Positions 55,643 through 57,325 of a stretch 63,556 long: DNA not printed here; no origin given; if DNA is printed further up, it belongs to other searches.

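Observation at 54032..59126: Self-contained operon: ATP-grasp ligase, small export-like membrane protein, atypical radical SAM enzyme and CsgG-like/NHL propeller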

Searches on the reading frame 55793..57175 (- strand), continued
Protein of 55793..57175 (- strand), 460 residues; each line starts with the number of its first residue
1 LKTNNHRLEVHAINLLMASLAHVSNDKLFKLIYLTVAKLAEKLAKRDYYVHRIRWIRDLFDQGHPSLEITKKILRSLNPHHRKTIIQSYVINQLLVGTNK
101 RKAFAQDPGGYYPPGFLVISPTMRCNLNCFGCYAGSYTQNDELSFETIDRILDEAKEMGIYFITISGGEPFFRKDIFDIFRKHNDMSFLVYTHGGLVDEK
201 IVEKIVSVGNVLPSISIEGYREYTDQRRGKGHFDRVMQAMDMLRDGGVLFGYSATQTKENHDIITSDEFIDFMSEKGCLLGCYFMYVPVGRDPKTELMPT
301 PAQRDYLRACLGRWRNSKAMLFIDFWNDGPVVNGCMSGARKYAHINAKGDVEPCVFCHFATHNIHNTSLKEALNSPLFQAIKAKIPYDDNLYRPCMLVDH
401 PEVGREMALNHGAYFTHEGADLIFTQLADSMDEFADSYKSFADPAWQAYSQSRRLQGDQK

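Call 75: search_protein_families(library=ncbifam, proteins=[L006:398-1861:-, L001:12616-13905:+, L001:15174-16553:+, L006:3188-4375:-, L006:2055-3140:-, L002:8560-9444:+], max_evalue=1e-10)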
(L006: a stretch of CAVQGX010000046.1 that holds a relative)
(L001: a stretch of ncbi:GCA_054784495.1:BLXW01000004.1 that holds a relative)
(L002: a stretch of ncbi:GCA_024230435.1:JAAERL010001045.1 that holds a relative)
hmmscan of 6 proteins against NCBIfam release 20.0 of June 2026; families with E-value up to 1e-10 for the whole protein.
L006:398-1861:- (488 aa): 18 families
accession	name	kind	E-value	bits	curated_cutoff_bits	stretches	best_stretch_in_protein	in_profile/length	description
TIGR04072.2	rSAM_ladder_B12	equivalog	1e-122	410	360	1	31-483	1-441/443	lipid biosynthesis B12-binding/radical SAM protein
TIGR04385.1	B12_rSAM_cofa1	equivalog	8.2e-69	232.9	450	1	39-442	11-424/438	B12 lower ligand biosynthesis radical SAM protein BzaD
TIGR04428.1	B12_rSAM_trp_MT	equivalog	7.1e-56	189.7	500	2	208-409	203-418/558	tryptophan 2-C-methyltransferase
TIGR04479.1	bcpD_PhpK_rSAM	subfamily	3.8e-37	127.8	600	1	144-393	166-413/504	PhpK family radical SAM P-methyltransferase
TIGR03471.1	HpnJ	equivalog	4.5e-29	101.6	577.6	1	224-423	200-398/472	hopanoid biosynthesis associated radical SAM protein HpnJ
NF045585.1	rSAM_slr0320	equivalog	6.4e-29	100.8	775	1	126-423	138-448/511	photosystem II high light acclimation radical SAM protein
TIGR04013.1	B12_SAM_MJ_1487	hypoth_equivalog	1.2e-28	100.1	251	1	114-413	59-358/382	TIGR04013 family B12-binding domain/radical SAM domain-containing protein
NF033070.1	rSAM_AprD4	equivalog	3.8e-27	95.3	500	1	175-419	146-397/456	AprD4 family radical SAM diol-dehydratase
TIGR04014.1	B12_SAM_MJ_0865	equivalog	3.1e-26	92.2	360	1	112-414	55-360/434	methyl-coenzyme M reductase glutamine C-methyltransferase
TIGR04367.1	HpnR_B12_rSAM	equivalog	2.8e-23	82.2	650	1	30-300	1-262/490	hopanoid C-3 methylase HpnR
TIGR02026.1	BchE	equivalog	3.7e-21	75.6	481.35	1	31-395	1-371/497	magnesium-protoporphyrin IX monomethyl ester anaerobic oxidative cyclase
NF040546.1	rSAM_CUAEP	equivalog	5.6e-20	71.5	500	1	107-402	57-356/468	CUAEP/CCAEP-tail radical SAM (seleno)protein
NF038361.1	rSAM_Sden_1168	equivalog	1.3e-15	57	575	1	17-421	50-482/560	Sden_1168 family B12-binding radical SAM P-methyltransferase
NF050148.1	rSAM_ApyD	equivalog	1.4e-15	56.7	750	1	116-397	92-377/645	RiPP biosynthesis radical SAM protein ApyD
TIGR04295.1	B12_rSAM_oligo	hypoth_equivalog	1.7e-15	56.6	400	1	44-331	21-303/422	TIGR04295 family B12-binding domain-containing radical SAM protein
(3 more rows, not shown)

L001:12616-13905:+ (429 aa): 11 families
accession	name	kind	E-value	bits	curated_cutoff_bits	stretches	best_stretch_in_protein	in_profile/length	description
NF050148.1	rSAM_ApyD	equivalog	1.3e-25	89.9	750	1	57-350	75-395/645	RiPP biosynthesis radical SAM protein ApyD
TIGR04367.1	HpnR_B12_rSAM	equivalog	2.3e-25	89.1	650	1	84-368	91-391/490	hopanoid C-3 methylase HpnR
TIGR03471.1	HpnJ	equivalog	6.9e-24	84.6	577.6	1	161-400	199-442/472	hopanoid biosynthesis associated radical SAM protein HpnJ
TIGR02026.1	BchE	equivalog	7e-23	81.2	481.35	1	161-402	196-439/497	magnesium-protoporphyrin IX monomethyl ester anaerobic oxidative cyclase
TIGR04072.2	rSAM_ladder_B12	equivalog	2.3e-22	79.3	360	1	72-356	86-380/443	lipid biosynthesis B12-binding/radical SAM protein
TIGR04013.1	B12_SAM_MJ_1487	hypoth_equivalog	4.7e-22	78.4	251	1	53-204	40-196/382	TIGR04013 family B12-binding domain/radical SAM domain-containing protein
TIGR04014.1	B12_SAM_MJ_0865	equivalog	1.2e-21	77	360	1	162-345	163-355/434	methyl-coenzyme M reductase glutamine C-methyltransferase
TIGR04479.1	bcpD_PhpK_rSAM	subfamily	2.1e-19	69.3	600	1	159-326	241-409/504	PhpK family radical SAM P-methyltransferase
TIGR04295.1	B12_rSAM_oligo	hypoth_equivalog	1.3e-16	60.3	400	1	161-282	202-318/422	TIGR04295 family B12-binding domain-containing radical SAM protein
NF033070.1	rSAM_AprD4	equivalog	8.9e-15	54.5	500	1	88-355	123-397/456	AprD4 family radical SAM diol-dehydratase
NF038361.1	rSAM_Sden_1168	equivalog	4e-13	48.8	575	1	161-381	284-506/560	Sden_1168 family B12-binding radical SAM P-methyltransferase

L001:15174-16553:+ (459 aa): 17 families
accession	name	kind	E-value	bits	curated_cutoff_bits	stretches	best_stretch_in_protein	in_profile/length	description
TIGR04072.2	rSAM_ladder_B12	equivalog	1.6e-113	379.7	360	1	3-448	2-441/443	lipid biosynthesis B12-binding/radical SAM protein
TIGR04385.1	B12_rSAM_cofa1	equivalog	1.9e-65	221.8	450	1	16-397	17-414/438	B12 lower ligand biosynthesis radical SAM protein BzaD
TIGR04428.1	B12_rSAM_trp_MT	equivalog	2.5e-38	131.8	500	2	178-376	209-420/558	tryptophan 2-C-methyltransferase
TIGR04479.1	bcpD_PhpK_rSAM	subfamily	1e-34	119.8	600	1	112-355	165-410/504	PhpK family radical SAM P-methyltransferase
TIGR04013.1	B12_SAM_MJ_1487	hypoth_equivalog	1.3e-29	103.2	251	1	82-373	56-353/382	TIGR04013 family B12-binding domain/radical SAM domain-containing protein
NF033070.1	rSAM_AprD4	equivalog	1.1e-28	100.3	500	1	181-386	192-399/456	AprD4 family radical SAM diol-dehydratase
TIGR03471.1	HpnJ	equivalog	8.4e-27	94.2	577.6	1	188-387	200-397/472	hopanoid biosynthesis associated radical SAM protein HpnJ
TIGR04014.1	B12_SAM_MJ_0865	equivalog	2.9e-26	92.2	360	1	84-360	56-342/434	methyl-coenzyme M reductase glutamine C-methyltransferase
NF045585.1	rSAM_slr0320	equivalog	2.3e-23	82.5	775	1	187-355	237-410/511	photosystem II high light acclimation radical SAM protein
NF050148.1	rSAM_ApyD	equivalog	1.9e-21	76.2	750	1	16-353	21-365/645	RiPP biosynthesis radical SAM protein ApyD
TIGR04367.1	HpnR_B12_rSAM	equivalog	3.6e-19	68.7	650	1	19-260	22-257/490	hopanoid C-3 methylase HpnR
TIGR02026.1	BchE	equivalog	4.6e-19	68.6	481.35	1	18-375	21-385/497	magnesium-protoporphyrin IX monomethyl ester anaerobic oxidative cyclase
TIGR04295.1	B12_rSAM_oligo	hypoth_equivalog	5.5e-18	64.8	400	1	16-346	22-354/422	TIGR04295 family B12-binding domain-containing radical SAM protein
NF040546.1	rSAM_CUAEP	equivalog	3.4e-16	59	500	1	105-339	86-326/468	CUAEP/CCAEP-tail radical SAM (seleno)protein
NF038361.1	rSAM_Sden_1168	equivalog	4.3e-15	55.3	575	1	176-389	273-485/560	Sden_1168 family B12-binding radical SAM P-methyltransferase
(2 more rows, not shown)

L006:3188-4375:- (396 aa): 20 families
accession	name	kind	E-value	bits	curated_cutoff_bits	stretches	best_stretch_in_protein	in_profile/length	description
TIGR03150.1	fabF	equivalog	5.5e-128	427.1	493.75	1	1-396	3-406/407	beta-ketoacyl-ACP synthase II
NF005589.0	PRK07314.1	subfamily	2.6e-125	418.4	387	1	1-396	6-409/413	beta-ketoacyl-ACP synthase II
NF004970.0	PRK06333.1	subfamily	2.5e-106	356.1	525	1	1-396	6-419/424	beta-ketoacyl-ACP synthase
NF006274.0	PRK08439.1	equivalog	2.4e-99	332.9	621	1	1-396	4-403/406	beta-ketoacyl-ACP synthase II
NF006618.0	PRK09185.1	subfamily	5.1e-92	308.9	407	1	1-396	5-390/394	beta-ketoacyl-ACP synthase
NF006434.0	PRK08722.1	equivalog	3.2e-82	276.6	759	1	1-396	6-411/414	beta-ketoacyl-ACP synthase II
NF005076.0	PRK06501.1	equivalog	4.5e-81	272.9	629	1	1-396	13-420/425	beta-ketoacyl-ACP synthase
NF006587.0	PRK09116.1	equivalog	8e-81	271.9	470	1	1-396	4-404/408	beta-ketoacyl-ACP synthase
NF005916.1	PRK07910.1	equivalog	7.3e-78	262.3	560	1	1-396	14-415/418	KasA/KasB family beta-ketoacyl-ACP synthase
NF058662.1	cispenta_AmcF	equivalog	2.9e-75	253.6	325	1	140-396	111-367/369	cispentacin biosynthesis acyltransferase subunit AmcF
NF004618.0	PRK05952.1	equivalog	1.9e-72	244.3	455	1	77-395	65-379/384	beta-ketoacyl-ACP synthase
NF005935.0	PRK07967.1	equivalog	3.1e-69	233.8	630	1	1-396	4-401/406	beta-ketoacyl-ACP synthase I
NF005490.0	PRK07103.1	equivalog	2.2e-67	228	445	1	1-395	6-409/414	polyketide beta-ketoacyl:acyl carrier protein synthase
NF045894.1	PKS_plus_SDR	equivalog_domain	1.1e-38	132.6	1740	1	58-366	79-386/1515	type I polyketide synthase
NF040607.1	mycolic_Pks13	equivalog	1.1e-38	132.4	2100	1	57-395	176-522/1680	polyketide synthase Pks13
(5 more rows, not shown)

L006:2055-3140:- (362 aa): 15 families
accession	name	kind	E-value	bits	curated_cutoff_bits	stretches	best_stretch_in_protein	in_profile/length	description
TIGR03150.1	fabF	equivalog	3e-61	207.3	493.75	1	1-358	3-363/407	beta-ketoacyl-ACP synthase II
NF005589.0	PRK07314.1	subfamily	1.9e-56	191.6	387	1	1-358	6-366/413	beta-ketoacyl-ACP synthase II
NF004970.0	PRK06333.1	subfamily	1.8e-41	142.4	525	1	1-358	6-375/424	beta-ketoacyl-ACP synthase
NF006434.0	PRK08722.1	equivalog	4.2e-41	141.2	759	1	1-358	6-367/414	beta-ketoacyl-ACP synthase II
NF006274.0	PRK08439.1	equivalog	1.1e-39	136.4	621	1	1-358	4-360/406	beta-ketoacyl-ACP synthase II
NF006587.0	PRK09116.1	equivalog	1.1e-27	96.9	470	1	1-343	4-345/408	beta-ketoacyl-ACP synthase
NF005490.0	PRK07103.1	equivalog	1.8e-27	96.4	445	1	1-358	6-368/414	polyketide beta-ketoacyl:acyl carrier protein synthase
NF058662.1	cispenta_AmcF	equivalog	2.1e-27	96.1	325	1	1-358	2-324/369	cispentacin biosynthesis acyltransferase subunit AmcF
NF005076.0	PRK06501.1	equivalog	1.4e-26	93.4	629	1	1-358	13-377/425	beta-ketoacyl-ACP synthase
NF006618.0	PRK09185.1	subfamily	6.1e-24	84.8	407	1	1-352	5-341/394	beta-ketoacyl-ACP synthase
NF004618.0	PRK05952.1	equivalog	3.5e-22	78.8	455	1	1-358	4-340/384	beta-ketoacyl-ACP synthase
NF005916.1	PRK07910.1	equivalog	3.4e-20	72.3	560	1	1-358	14-372/418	KasA/KasB family beta-ketoacyl-ACP synthase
NF005935.0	PRK07967.1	equivalog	7.7e-20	71.1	630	1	1-357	4-356/406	beta-ketoacyl-ACP synthase I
NF005084.0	PRK06519.1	equivalog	3e-12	46.4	320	0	2-317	9-324/397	beta-ketoacyl-ACP synthase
NF004798.0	PRK06147.1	equivalog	7.3e-11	41.9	342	0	157-295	132-259/349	3-oxoacyl-(acyl carrier protein) synthase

L002:8560-9444:+ (294 aa): 6 families
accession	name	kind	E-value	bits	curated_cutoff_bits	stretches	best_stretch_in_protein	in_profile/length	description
TIGR03006.1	pepcterm_polyde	equivalog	9.5e-75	251.2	276.2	1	13-280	1-271/272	XrtA system polysaccharide deacetylase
TIGR02764.1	spore_ybaN_pdaB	equivalog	7.4e-19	68.3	237.4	1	48-147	21-120/191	polysaccharide deacetylase family sporulation protein PdaB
NF045821.1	PgAcgDacpgdA1_Bac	equivalog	1.3e-16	60.3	400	1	48-139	103-194/282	peptidoglycan-N-acetylglucosamine deacetylase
TIGR04243.1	nodulat_NodB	equivalog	3.1e-14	52.9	240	1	48-131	17-101/197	chitooligosaccharide deacetylase NodB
TIGR02873.1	spore_ylxY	hypoth_equivalog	2.6e-12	46.5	391.5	1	51-131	103-183/268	probable sporulation protein, polysaccharide deacetylase family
TIGR02884.1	spore_pdaA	equivalog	2.7e-11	43.6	298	1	48-112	52-116/224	delta-lactam-biosynthetic de-N-acetylase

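Call 79: search_protein_families(library=ncbifam, proteins=[P0168, P0184, P0201, P0191, P0236, P0292], max_evalue=1e-15)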
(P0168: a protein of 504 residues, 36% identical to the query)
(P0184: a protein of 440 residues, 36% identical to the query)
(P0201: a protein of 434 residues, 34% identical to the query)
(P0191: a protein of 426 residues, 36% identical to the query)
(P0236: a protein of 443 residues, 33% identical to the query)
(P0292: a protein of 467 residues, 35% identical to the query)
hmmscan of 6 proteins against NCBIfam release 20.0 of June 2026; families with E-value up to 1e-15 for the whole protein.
P0168 (504 aa): 10 families
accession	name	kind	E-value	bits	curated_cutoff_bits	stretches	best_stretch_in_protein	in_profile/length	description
TIGR04055.1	rSAM_NirJ2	equivalog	3.7e-27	95.7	500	1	116-377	6-283/326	putative heme d1 biosynthesis radical SAM protein NirJ2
TIGR04545.1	rSAM_ahbD_hemeb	equivalog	1.6e-26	93.6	500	1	117-291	7-185/339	heme b synthase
NF045574.1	sacti_mat_StsB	exception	9.3e-24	84.1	625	1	116-258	102-248/466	StsB family radical SAM/SPASM domain sactipeptide maturase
TIGR04053.2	TIGR04053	equivalog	1.4e-21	77.2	395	1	109-291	7-196/366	TIGR04053 family radical SAM/SPASM domain-containing protein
TIGR04051.1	rSAM_NirJ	equivalog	2.4e-21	76.1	515.45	1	117-272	9-167/354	heme d1 biosynthesis radical SAM protein NirJ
TIGR03962.1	mycofact_rSAM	equivalog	3.1e-20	72.6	265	1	104-379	6-294/339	mycofactocin radical SAM maturase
TIGR04546.1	rSAM_ahbC_deAc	equivalog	6.6e-19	68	650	1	110-257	39-191/390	12,18-didecarboxysiroheme deacetylase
TIGR04054.1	rSAM_NirJ1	equivalog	1.1e-17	63.7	650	1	108-258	34-189/387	putative heme d1 biosynthesis radical SAM protein NirJ1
TIGR02668.1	moaA_archaeal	equivalog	6.3e-16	58.2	325.25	0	114-192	14-97/303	GTP 3',8-cyclase MoaA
TIGR04347.1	pseudo_SAM_Halo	equivalog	6.7e-16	58.5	525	0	108-273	36-204/390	TIGR04347 family pseudo-SAM/SPASM protein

P0184 (440 aa): 5 families
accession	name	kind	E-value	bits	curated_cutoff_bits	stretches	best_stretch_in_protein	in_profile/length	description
TIGR04055.1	rSAM_NirJ2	equivalog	2.7e-21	76.4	500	1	118-371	7-276/326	putative heme d1 biosynthesis radical SAM protein NirJ2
TIGR04545.1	rSAM_ahbD_hemeb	equivalog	8.7e-19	68.1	500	0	118-288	7-181/339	heme b synthase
TIGR04053.2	TIGR04053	equivalog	4.6e-16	59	395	0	113-301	10-204/366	TIGR04053 family radical SAM/SPASM domain-containing protein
NF045574.1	sacti_mat_StsB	exception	4.9e-16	58.6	625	0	91-267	80-257/466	StsB family radical SAM/SPASM domain sactipeptide maturase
TIGR03962.1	mycofact_rSAM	equivalog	7.2e-16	58.3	265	0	105-378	6-293/339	mycofactocin radical SAM maturase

P0201 (434 aa): 18 families
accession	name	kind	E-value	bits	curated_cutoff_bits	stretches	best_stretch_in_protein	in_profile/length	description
NF045574.1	sacti_mat_StsB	exception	1.2e-25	90.3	625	1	100-255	92-251/466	StsB family radical SAM/SPASM domain sactipeptide maturase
TIGR04055.1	rSAM_NirJ2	equivalog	3.2e-25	89.3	500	1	110-372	6-284/326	putative heme d1 biosynthesis radical SAM protein NirJ2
NF050035.1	rSAM_WgK_link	exception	4.5e-25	88.4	650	1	102-255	7-166/367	radical SAM/SPASM peptide maturase WgkB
TIGR04545.1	rSAM_ahbD_hemeb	equivalog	6.2e-23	81.8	500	1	109-305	5-206/339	heme b synthase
TIGR04051.1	rSAM_NirJ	equivalog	9.9e-22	77.4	515.45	1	110-275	8-175/354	heme d1 biosynthesis radical SAM protein NirJ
TIGR03962.1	mycofact_rSAM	equivalog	7e-21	74.8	265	1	97-270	5-181/339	mycofactocin radical SAM maturase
TIGR02109.1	PQQ_syn_pqqE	equivalog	1.7e-20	73.3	381.35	1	100-369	3-278/358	pyrroloquinoline quinone biosynthesis protein PqqE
NF033640.1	N_Twi_rSAM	subfamily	1.6e-19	70.3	170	0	154-306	178-339/398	twitch domain-containing radical SAM protein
TIGR04250.1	SCM_rSAM_ScmE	equivalog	5.1e-19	68.4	400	1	105-268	4-171/358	SynChlorMet cassette radical SAM/SPASM protein ScmE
TIGR04054.1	rSAM_NirJ1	equivalog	1.8e-18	66.3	650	1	107-255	39-192/387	putative heme d1 biosynthesis radical SAM protein NirJ1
TIGR04082.1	rSAM_for_selen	equivalog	4.3e-18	65.3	350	1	109-253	204-352/516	thio(seleno)oxazole modification radical SAM maturase SbtM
TIGR04340.1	rSAM_ACGX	hypoth_equivalog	4.4e-18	65.6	400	1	109-281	8-188/341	radical SAM/SPASM domain protein, ACGX system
TIGR02668.1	moaA_archaeal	equivalog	1.8e-17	63.3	325.25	1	105-263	11-174/303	GTP 3',8-cyclase MoaA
NF001199.0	PRK00164.2-1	equivalog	2.2e-17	63.1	231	1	105-269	13-182/308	GTP 3',8-cyclase MoaA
NF047865.1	rSAM_PapB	equivalog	3e-17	62.9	340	1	106-255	5-170/330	PapB family radical SAM/SPASM ranthipeptide maturase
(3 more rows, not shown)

P0191 (426 aa): 10 families
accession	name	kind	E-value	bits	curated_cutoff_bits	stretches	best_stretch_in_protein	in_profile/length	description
TIGR04545.1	rSAM_ahbD_hemeb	equivalog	1.4e-21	77.3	500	0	114-297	7-195/339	heme b synthase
TIGR03962.1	mycofact_rSAM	equivalog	2.9e-21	76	265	1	100-378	5-296/339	mycofactocin radical SAM maturase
TIGR04055.1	rSAM_NirJ2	equivalog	3.8e-21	76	500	1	114-379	7-288/326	putative heme d1 biosynthesis radical SAM protein NirJ2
NF050035.1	rSAM_WgK_link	exception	5.4e-20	71.7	650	1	108-254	10-162/367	radical SAM/SPASM peptide maturase WgkB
TIGR04403.1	rSAM_skfB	equivalog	6.9e-20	71.2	300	1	113-372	110-374/402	sporulation killing factor system radical SAM maturase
TIGR04051.1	rSAM_NirJ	equivalog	8.2e-19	67.8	515.45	1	115-253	10-153/354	heme d1 biosynthesis radical SAM protein NirJ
TIGR04053.2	TIGR04053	equivalog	2.2e-18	66.6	395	0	114-270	15-178/366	TIGR04053 family radical SAM/SPASM domain-containing protein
NF045574.1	sacti_mat_StsB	exception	1.3e-17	63.9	625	0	114-256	103-249/466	StsB family radical SAM/SPASM domain sactipeptide maturase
TIGR04133.1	rSAM_w_lipo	hypoth_equivalog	1.5e-16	60.3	425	1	108-388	25-322/350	TIGR04133 family radical SAM/SPASM protein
TIGR02109.1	PQQ_syn_pqqE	equivalog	2.3e-16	59.7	381.35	1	103-364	3-279/358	pyrroloquinoline quinone biosynthesis protein PqqE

P0236 (443 aa): 1 family
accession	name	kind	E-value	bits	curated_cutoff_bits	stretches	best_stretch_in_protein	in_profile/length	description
TIGR04055.1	rSAM_NirJ2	equivalog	1.3e-16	61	500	0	132-366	27-274/326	putative heme d1 biosynthesis radical SAM protein NirJ2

P0292 (467 aa): 15 families
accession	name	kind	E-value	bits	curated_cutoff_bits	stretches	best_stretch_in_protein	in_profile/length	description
TIGR04055.1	rSAM_NirJ2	equivalog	3.4e-28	99.1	500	1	118-369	5-271/326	putative heme d1 biosynthesis radical SAM protein NirJ2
TIGR04545.1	rSAM_ahbD_hemeb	equivalog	1.1e-25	90.9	500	1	119-292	6-183/339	heme b synthase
TIGR03962.1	mycofact_rSAM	equivalog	6.1e-25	88.1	265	1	109-367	8-277/339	mycofactocin radical SAM maturase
NF050035.1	rSAM_WgK_link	exception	3e-24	85.7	650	1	106-262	2-164/367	radical SAM/SPASM peptide maturase WgkB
NF045574.1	sacti_mat_StsB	exception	1.8e-22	79.8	625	1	117-268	100-256/466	StsB family radical SAM/SPASM domain sactipeptide maturase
TIGR04051.1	rSAM_NirJ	equivalog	1.9e-21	76.5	515.45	1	117-263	6-157/354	heme d1 biosynthesis radical SAM protein NirJ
TIGR04054.1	rSAM_NirJ1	equivalog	9.1e-21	73.9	650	1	114-263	37-191/387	putative heme d1 biosynthesis radical SAM protein NirJ1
TIGR04546.1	rSAM_ahbC_deAc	equivalog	2.9e-20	72.4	650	1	114-263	40-194/390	12,18-didecarboxysiroheme deacetylase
TIGR04347.1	pseudo_SAM_Halo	equivalog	6.4e-19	68.5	525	1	105-276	30-204/390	TIGR04347 family pseudo-SAM/SPASM protein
NF001199.0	PRK00164.2-1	equivalog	9e-19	67.7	231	0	117-221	16-124/308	GTP 3',8-cyclase MoaA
TIGR04250.1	SCM_rSAM_ScmE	equivalog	3.7e-18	65.6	400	1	115-263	5-159/358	SynChlorMet cassette radical SAM/SPASM protein ScmE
TIGR02668.1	moaA_archaeal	equivalog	4.3e-17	62.1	325.25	0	117-222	14-123/303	GTP 3',8-cyclase MoaA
TIGR04053.2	TIGR04053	equivalog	1.3e-16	60.9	395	0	111-302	6-203/366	TIGR04053 family radical SAM/SPASM domain-containing protein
TIGR02109.1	PQQ_syn_pqqE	equivalog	1.3e-16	60.6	381.35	1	108-368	2-277/358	pyrroloquinoline quinone biosynthesis protein PqqE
TIGR04251.1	SCM_rSAM_ScmF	equivalog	5.8e-16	58.8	400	1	120-263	11-163/353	SynChlorMet cassette radical SAM/SPASM protein ScmF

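Call 82: search_dna_similar(query=window:55793-57175:-, collection=plasmids, mode=protein, max_evalue=1e-20, max_rows=20)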
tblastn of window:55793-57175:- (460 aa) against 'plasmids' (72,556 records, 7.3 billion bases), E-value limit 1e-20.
Records with a match: 4; places in all: 4; records where one place covers at least 80% of the query: 2.
Best place of each record, by identity: <60% 4.
By first word of the organism name: Methanosphaera 2; Escherichia 1; Klebsiella 1.
By predicted mobility (MOB-suite, as given by PLSDB): non-mobilizable 3; conjugative 1.
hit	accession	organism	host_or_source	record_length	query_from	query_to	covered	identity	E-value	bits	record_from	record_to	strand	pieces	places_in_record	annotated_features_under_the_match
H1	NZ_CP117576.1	Escherichia albertii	whole organism,bird (unidentified ...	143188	4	447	97%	36.5%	1e-80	279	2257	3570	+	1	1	radical SAM protein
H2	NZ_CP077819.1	Klebsiella pneumoniae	Pteropus poliocephalus,whole organism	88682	8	446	95%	36.7%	3e-83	286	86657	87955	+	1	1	radical SAM protein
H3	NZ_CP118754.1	Methanosphaera sp. ISO3-F5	-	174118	107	402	64%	33.3%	1e-46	180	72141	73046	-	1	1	radical SAM protein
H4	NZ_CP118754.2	Methanosphaera sp. ISO3-F5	Ovis aries,Ovine rumen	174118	107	402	64%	33.3%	1e-46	180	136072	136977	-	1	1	radical SAM protein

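Call 83: get_annotated_region(hit=H2, flank=9000)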
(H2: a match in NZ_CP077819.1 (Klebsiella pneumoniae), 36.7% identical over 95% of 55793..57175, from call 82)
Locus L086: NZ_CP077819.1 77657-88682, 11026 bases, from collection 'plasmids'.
description: Klebsiella pneumoniae strain FF1023 plasmid pFF1023_1, complete sequence
organism: Klebsiella pneumoniae (NCBI taxid 573)
taxonomy: Bacteria; Pseudomonadota; Gammaproteobacteria; Enterobacterales; Enterobacteriaceae; Klebsiella; Klebsiella pneumoniae
host: -; source: Pteropus poliocephalus,whole organism; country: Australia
typing (MOB-suite, as given by PLSDB): non-mobilizable; replicon IncFIA,IncFII; mating-pair formation MPF_F
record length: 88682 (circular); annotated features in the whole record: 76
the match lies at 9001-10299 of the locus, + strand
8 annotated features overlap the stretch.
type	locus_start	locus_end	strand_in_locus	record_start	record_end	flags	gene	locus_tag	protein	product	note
CDS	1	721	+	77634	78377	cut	-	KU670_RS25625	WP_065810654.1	hypothetical protein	-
CDS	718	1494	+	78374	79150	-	-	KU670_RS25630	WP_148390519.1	site-specific integrase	GO:0015074 - DNA integration [Evidence IEA]; GO:0006310 - DNA recombination [Evidence IEA]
CDS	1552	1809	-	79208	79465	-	-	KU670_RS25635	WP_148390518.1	hypothetical protein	-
CDS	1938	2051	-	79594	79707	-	-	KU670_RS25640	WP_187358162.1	hypothetical protein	-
CDS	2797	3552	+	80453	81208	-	repE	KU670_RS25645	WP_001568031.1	replication initiation protein RepE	-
CDS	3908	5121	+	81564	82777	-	-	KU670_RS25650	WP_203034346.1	IS3 family transposase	-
CDS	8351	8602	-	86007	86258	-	tnpB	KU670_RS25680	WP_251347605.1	IS66 family insertion sequence element accessory protein TnpB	-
CDS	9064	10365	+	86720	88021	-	-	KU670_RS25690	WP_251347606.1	radical SAM protein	-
